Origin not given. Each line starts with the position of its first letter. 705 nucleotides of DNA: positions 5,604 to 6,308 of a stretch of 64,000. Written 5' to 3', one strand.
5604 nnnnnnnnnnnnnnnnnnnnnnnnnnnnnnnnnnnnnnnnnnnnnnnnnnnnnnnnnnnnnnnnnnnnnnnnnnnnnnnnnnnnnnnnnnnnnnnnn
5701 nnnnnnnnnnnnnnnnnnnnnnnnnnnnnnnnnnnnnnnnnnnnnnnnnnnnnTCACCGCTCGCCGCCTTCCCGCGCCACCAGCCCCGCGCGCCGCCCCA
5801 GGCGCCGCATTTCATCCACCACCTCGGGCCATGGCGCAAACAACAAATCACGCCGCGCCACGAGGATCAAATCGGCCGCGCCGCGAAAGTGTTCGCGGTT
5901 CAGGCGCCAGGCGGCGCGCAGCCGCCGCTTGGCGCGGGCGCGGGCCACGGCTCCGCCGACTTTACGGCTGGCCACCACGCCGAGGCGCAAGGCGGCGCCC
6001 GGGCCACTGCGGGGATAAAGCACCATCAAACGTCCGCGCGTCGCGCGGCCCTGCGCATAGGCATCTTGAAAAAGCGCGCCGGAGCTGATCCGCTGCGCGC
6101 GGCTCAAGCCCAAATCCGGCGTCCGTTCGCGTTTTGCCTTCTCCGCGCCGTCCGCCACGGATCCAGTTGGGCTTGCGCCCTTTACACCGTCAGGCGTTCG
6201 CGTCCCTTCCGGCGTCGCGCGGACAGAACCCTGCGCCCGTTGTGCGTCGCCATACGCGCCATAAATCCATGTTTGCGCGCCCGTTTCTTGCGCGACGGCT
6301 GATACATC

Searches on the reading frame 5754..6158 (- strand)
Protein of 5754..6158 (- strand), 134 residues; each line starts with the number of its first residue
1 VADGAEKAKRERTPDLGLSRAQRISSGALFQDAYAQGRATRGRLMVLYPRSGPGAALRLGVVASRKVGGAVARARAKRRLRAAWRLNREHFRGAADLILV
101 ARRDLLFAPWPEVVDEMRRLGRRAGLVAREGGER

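Call 70: search_protein_families(library=pfam, proteins=[window:5754-6158:-])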
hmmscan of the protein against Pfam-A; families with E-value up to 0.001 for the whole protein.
window:5754-6158:- (134 aa): 1 family
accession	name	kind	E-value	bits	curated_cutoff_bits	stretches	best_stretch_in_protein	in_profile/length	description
PF00825.24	Ribonuclease_P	-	5.1e-21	75.2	22.3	1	18-124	1-108/109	Ribonuclease P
